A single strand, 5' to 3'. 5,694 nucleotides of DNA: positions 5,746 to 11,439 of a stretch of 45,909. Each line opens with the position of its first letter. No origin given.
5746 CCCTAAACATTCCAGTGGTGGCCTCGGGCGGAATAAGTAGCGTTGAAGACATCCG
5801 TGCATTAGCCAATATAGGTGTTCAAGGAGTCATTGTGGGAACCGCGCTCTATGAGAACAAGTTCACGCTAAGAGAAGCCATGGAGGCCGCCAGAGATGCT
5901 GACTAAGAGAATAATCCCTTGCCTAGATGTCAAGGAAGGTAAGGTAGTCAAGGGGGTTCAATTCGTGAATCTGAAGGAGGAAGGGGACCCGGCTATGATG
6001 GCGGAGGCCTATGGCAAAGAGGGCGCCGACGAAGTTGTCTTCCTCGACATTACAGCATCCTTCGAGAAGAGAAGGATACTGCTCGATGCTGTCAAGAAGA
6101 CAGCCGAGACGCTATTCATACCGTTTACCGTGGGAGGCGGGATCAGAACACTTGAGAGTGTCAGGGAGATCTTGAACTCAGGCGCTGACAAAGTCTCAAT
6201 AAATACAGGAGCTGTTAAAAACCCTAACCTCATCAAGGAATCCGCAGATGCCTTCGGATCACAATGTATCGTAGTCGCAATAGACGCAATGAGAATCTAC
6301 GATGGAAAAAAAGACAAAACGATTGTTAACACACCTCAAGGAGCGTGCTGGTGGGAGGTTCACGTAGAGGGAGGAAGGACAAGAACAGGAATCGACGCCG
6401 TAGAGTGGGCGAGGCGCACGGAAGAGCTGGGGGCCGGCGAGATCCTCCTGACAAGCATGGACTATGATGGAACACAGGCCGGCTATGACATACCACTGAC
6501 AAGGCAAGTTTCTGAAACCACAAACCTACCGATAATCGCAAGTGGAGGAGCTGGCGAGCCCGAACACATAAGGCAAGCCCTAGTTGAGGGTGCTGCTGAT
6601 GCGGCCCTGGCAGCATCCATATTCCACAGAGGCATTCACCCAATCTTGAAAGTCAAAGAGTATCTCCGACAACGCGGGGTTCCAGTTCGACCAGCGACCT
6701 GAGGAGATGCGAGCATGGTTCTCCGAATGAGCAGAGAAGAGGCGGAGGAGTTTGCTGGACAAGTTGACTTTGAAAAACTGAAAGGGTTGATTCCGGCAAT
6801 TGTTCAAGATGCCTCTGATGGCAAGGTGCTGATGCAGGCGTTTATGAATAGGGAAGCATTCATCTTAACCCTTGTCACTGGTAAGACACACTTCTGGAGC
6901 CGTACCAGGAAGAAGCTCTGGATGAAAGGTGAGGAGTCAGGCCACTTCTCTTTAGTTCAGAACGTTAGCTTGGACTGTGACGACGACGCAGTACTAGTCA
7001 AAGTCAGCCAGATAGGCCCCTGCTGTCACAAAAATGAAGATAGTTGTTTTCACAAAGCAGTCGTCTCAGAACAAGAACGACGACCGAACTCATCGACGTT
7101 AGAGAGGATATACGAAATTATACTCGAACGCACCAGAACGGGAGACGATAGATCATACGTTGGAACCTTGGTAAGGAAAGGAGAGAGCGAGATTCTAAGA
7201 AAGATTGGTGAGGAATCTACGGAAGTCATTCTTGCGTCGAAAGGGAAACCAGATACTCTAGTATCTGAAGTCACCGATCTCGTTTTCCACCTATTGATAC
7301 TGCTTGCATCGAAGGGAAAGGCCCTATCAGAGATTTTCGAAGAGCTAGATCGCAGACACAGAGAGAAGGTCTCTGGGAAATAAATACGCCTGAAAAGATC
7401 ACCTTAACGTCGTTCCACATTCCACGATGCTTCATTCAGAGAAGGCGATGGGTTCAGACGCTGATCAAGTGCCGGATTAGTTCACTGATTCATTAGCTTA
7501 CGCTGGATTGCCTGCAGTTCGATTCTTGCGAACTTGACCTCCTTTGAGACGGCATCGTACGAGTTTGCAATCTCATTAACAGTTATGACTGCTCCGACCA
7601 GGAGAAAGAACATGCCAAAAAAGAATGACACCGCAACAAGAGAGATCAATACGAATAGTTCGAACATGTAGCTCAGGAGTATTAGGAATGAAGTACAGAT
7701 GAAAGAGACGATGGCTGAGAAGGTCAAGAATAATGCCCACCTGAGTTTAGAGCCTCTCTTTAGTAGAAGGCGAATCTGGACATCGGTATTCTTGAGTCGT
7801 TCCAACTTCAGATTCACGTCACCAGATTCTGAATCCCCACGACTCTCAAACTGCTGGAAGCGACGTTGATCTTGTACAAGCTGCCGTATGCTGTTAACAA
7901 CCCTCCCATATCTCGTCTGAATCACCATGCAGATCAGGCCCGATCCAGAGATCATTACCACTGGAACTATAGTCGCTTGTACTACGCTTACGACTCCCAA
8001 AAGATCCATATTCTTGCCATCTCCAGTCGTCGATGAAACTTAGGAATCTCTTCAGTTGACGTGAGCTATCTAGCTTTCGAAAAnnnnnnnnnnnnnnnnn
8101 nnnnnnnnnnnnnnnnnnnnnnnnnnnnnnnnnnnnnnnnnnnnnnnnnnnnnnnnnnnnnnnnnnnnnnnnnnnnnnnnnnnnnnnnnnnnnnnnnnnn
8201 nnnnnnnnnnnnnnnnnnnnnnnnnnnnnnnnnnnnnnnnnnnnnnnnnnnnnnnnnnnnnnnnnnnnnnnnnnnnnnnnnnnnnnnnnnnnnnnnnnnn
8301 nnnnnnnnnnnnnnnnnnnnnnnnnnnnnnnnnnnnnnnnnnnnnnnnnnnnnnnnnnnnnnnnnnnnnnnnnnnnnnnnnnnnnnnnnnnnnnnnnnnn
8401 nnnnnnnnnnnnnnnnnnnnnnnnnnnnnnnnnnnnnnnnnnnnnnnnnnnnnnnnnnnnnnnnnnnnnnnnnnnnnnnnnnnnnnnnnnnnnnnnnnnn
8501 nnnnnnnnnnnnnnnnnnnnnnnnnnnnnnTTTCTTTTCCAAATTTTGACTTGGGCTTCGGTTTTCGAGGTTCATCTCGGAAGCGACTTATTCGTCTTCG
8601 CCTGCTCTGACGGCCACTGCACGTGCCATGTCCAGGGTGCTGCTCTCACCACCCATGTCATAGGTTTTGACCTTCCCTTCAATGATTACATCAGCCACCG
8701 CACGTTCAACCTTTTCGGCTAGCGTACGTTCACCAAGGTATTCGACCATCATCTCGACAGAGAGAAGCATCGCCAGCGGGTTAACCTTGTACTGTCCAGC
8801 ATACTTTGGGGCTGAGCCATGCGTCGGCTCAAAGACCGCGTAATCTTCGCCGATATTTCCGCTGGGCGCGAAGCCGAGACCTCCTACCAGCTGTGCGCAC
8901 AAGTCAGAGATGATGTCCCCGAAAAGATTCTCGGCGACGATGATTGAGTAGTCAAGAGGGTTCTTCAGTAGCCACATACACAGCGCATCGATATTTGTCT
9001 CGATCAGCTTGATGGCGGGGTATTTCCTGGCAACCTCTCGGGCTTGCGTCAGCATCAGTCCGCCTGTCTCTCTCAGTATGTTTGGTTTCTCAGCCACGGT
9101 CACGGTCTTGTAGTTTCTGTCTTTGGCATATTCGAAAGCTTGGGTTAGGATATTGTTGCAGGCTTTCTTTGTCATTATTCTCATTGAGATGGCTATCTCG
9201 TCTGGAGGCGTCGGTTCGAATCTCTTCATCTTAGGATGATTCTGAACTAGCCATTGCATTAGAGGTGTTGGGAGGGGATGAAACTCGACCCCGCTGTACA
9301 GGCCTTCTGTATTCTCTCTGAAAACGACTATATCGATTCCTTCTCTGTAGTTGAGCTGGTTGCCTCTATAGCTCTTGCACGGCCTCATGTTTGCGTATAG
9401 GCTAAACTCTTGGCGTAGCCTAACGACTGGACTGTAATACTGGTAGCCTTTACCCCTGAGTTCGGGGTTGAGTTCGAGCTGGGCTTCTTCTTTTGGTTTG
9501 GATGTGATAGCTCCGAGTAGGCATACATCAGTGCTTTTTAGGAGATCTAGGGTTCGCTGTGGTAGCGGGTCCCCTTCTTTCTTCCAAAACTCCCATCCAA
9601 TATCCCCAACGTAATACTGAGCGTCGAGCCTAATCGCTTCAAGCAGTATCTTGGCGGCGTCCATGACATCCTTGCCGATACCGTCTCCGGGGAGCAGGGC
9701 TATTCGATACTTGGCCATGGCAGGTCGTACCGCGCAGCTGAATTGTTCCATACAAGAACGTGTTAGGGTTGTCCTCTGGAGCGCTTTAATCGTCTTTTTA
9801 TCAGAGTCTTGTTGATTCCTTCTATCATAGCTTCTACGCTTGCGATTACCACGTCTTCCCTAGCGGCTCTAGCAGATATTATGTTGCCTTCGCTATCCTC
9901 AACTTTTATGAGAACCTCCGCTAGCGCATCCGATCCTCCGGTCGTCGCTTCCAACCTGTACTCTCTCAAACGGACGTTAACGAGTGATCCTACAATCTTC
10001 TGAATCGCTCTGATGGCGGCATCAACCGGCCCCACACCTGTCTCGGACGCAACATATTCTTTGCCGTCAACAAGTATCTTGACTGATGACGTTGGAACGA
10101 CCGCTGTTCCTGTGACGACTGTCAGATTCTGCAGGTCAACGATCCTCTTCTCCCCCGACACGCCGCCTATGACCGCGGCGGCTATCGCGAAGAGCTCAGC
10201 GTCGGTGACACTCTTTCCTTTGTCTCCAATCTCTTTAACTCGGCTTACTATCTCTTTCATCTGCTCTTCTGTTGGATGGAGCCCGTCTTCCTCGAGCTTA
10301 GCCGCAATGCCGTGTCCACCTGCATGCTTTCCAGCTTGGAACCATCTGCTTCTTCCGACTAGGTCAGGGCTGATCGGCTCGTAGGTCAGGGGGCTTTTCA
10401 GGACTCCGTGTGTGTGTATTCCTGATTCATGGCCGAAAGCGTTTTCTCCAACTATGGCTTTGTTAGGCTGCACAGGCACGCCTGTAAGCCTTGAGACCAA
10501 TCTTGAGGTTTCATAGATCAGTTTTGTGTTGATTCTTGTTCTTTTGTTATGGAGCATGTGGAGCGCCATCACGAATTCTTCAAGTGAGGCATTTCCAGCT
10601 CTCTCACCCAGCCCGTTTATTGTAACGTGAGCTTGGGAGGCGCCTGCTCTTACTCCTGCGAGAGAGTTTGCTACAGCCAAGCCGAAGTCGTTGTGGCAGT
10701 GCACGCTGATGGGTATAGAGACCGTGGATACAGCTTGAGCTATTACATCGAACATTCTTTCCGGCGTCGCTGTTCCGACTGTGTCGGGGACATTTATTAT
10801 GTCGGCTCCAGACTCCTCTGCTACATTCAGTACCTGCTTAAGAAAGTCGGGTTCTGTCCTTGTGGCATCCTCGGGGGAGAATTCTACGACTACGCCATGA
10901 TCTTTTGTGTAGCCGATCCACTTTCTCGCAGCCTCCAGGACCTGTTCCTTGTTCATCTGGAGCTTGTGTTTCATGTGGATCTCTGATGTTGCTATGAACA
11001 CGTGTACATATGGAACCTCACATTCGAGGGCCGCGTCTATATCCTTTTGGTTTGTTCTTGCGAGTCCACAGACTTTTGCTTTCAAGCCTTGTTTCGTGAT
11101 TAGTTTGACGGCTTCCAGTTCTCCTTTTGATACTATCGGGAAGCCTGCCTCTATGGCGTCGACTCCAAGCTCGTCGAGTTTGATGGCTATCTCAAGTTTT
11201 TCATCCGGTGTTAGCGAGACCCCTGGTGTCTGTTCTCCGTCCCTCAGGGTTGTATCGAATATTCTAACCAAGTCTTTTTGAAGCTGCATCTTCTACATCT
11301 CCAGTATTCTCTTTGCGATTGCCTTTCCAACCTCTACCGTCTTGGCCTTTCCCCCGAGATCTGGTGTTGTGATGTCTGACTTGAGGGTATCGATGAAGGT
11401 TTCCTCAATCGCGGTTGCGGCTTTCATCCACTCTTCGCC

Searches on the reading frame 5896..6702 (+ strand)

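Call 27: search_protein_families(library=pfam, max_evalue=1e-8, proteins=[window:5896-6702:+])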
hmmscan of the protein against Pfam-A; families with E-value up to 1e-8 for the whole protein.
window:5896-6702:+ (268 aa): 1 family
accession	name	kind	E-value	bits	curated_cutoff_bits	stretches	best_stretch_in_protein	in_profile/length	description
PF00977.27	His_biosynth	-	3.1e-83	279.1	23.6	1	5-247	1-226/228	Histidine biosynthesis protein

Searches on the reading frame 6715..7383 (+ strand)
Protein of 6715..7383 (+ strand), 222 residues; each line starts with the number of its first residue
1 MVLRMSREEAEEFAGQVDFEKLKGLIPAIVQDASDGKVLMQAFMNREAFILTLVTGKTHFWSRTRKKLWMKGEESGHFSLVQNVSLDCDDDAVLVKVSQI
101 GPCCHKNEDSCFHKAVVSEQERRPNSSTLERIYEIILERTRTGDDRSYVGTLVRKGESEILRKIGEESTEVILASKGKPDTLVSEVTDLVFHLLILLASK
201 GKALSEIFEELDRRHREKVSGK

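Call 27: search_protein_families(library=pfam, max_evalue=1e-8, proteins=[window:6715-7383:+])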
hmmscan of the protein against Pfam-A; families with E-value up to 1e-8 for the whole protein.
window:6715-7383:+ (222 aa): 2 families
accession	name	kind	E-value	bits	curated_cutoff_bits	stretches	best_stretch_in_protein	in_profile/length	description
PF01502.23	PRA-CH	-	5.2e-31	106.8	27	1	40-113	1-74/74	Phosphoribosyl-AMP cyclohydrolase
PF01503.22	PRA-PH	-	2.3e-14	54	21.3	1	131-215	3-86/86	Phosphoribosyl-ATP pyrophosphohydrolase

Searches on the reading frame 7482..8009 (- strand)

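Call 27: search_protein_families(library=pfam, max_evalue=1e-8, proteins=[window:7482-8009:-])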
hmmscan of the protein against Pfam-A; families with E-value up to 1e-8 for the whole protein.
window:7482-8009:- (175 aa): 1 family
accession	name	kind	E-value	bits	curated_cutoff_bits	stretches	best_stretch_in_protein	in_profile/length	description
PF11026.13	DUF2721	-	2.2e-18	66.8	28.3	1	14-154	2-127/129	Protein of unknown function (DUF2721)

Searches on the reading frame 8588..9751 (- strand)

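Call 28: search_protein_families(library=pfam, max_evalue=1e-8, proteins=[window:8588-9751:-])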
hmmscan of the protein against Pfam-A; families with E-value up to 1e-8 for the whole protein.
window:8588-9751:- (387 aa): 1 family
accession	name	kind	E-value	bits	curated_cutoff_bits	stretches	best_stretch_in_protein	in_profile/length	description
PF00180.25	Iso_dh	-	6.9e-86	289.1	27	1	17-378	2-347/348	Isocitrate/isopropylmalate dehydrogenase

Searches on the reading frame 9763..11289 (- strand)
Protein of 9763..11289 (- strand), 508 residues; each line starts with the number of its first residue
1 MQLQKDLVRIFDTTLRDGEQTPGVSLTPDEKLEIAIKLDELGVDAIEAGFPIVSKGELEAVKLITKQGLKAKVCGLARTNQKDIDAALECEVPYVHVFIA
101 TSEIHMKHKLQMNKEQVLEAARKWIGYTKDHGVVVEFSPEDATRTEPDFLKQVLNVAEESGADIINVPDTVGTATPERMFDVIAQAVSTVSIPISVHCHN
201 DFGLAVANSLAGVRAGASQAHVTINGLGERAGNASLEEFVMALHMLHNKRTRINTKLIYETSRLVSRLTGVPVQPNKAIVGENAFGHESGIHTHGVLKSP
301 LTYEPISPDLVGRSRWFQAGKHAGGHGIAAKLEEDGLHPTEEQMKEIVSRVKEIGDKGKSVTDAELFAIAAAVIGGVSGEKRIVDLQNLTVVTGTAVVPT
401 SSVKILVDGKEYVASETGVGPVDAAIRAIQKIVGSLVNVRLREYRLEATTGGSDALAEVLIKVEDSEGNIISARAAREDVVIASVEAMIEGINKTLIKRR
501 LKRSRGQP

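Call 28: search_protein_families(library=pfam, max_evalue=1e-8, proteins=[window:9763-11289:-])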
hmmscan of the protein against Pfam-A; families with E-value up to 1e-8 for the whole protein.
window:9763-11289:- (508 aa): 3 families
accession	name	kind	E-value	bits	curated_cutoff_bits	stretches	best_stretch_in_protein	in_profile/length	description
PF00682.25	HMGL-like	-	2.8e-91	306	29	1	8-265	2-260/260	HMGL-like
PF08502.15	LeuA_dimer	-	3.8e-32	111.4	24.9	1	361-495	2-130/131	LeuA allosteric (dimerisation) domain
PF22617.1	HCS_D2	-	4.5e-26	91.5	27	1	279-359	1-82/82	Homocitrate synthase post-HMGL domain-like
